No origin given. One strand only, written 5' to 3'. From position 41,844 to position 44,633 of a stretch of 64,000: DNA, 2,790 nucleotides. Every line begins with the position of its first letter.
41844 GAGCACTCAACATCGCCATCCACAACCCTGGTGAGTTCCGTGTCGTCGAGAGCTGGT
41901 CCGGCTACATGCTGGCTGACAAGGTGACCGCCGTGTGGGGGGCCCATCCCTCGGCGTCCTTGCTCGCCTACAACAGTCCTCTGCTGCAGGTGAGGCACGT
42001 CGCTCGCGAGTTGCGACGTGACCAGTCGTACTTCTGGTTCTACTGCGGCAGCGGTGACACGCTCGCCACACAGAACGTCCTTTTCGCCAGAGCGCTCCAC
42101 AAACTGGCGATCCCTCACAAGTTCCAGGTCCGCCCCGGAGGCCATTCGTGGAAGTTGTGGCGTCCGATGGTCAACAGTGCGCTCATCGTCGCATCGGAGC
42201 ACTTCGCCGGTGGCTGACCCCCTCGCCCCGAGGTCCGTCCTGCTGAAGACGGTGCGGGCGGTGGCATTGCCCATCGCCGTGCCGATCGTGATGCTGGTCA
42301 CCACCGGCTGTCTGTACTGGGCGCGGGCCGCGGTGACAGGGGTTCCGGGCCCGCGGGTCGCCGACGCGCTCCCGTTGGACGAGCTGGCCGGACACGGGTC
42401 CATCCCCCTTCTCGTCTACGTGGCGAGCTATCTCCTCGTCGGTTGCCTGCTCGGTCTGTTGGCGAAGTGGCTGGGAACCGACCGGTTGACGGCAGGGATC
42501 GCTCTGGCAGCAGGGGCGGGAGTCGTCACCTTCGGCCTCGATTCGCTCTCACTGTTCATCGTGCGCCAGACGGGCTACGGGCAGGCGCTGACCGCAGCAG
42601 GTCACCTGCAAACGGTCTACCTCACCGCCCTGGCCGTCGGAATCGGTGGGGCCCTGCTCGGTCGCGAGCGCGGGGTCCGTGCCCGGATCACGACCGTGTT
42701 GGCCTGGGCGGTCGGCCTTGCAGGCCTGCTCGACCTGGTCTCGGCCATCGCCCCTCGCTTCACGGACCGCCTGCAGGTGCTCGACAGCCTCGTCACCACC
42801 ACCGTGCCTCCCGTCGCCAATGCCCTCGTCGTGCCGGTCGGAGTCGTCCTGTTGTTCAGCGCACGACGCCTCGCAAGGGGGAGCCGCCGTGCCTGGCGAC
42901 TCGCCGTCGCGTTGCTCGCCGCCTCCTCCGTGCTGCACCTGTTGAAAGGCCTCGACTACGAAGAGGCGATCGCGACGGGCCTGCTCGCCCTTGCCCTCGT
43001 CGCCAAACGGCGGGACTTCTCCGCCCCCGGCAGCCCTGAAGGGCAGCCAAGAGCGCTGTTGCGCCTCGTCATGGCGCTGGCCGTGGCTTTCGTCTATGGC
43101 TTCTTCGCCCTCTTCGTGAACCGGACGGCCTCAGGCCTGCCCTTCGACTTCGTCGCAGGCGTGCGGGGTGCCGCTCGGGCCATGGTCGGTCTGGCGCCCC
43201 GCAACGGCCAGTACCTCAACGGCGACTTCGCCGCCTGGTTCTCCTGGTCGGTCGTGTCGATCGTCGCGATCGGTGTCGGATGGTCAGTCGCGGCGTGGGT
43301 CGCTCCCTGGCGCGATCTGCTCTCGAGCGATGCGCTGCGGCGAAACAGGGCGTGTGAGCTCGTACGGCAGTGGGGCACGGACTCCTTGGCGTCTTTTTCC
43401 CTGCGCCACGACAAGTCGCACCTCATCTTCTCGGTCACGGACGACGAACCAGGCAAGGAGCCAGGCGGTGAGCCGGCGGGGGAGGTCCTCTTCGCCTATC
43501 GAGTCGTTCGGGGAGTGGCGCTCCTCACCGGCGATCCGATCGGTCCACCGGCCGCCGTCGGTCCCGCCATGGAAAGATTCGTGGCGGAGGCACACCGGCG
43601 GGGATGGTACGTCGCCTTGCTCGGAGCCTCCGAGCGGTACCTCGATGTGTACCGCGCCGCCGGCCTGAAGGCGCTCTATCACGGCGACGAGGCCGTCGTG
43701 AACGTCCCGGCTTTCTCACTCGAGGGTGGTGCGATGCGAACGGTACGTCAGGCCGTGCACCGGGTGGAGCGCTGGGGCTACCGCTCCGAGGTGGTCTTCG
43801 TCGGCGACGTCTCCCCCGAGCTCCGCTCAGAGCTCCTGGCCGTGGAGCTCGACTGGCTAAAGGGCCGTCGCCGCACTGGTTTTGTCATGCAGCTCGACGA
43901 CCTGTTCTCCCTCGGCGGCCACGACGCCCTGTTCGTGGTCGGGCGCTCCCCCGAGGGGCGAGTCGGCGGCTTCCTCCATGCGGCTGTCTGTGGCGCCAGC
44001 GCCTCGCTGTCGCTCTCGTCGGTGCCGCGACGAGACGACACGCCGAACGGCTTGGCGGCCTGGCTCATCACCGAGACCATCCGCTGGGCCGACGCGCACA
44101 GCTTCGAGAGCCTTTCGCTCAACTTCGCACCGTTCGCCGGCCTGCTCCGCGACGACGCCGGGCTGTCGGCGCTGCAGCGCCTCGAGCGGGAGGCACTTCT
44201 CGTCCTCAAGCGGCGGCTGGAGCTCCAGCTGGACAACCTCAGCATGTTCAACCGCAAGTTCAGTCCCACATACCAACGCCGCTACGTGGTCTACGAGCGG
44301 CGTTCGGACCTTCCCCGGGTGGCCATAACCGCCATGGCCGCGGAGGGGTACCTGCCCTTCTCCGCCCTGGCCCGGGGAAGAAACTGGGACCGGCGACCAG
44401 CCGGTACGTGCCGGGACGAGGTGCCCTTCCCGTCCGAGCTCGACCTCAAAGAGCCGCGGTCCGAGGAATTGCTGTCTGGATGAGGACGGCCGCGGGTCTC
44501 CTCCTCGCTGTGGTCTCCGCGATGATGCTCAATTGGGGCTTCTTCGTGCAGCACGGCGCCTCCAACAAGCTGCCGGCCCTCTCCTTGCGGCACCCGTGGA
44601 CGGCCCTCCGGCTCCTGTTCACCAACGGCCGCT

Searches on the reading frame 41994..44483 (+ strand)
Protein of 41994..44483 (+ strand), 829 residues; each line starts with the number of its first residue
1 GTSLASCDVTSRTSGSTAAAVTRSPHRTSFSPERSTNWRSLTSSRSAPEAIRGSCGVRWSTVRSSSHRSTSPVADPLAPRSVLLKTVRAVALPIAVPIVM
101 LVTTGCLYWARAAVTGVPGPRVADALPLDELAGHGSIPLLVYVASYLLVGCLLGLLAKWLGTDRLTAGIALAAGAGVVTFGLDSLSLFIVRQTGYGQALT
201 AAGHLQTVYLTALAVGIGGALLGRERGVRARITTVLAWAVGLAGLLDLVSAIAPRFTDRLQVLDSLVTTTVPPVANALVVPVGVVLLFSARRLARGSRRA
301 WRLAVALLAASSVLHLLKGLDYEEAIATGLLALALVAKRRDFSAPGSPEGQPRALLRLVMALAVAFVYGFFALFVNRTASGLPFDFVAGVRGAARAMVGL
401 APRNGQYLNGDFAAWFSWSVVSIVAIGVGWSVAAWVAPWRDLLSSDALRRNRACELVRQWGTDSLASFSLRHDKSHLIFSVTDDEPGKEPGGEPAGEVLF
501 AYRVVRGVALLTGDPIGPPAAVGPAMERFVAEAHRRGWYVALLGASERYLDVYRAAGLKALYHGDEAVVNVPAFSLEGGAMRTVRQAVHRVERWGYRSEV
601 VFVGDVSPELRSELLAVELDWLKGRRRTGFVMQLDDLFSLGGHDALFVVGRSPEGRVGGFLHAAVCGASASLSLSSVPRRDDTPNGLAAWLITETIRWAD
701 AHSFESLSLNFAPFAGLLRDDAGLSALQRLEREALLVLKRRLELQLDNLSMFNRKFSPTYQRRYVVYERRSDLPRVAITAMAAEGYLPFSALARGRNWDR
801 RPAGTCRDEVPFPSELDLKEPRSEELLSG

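Call 76: search_protein_families(library=pfam, proteins=[window:41994-44483:+], max_evalue=0.00001)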
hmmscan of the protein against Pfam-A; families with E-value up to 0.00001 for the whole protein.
window:41994-44483:+ (829 aa): 1 family
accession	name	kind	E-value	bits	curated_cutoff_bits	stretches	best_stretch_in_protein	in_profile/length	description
PF09924.15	LPG_synthase_C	-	3.4e-55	187.6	27.5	1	456-767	3-298/298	Phosphatidylglycerol lysyltransferase, C-terminal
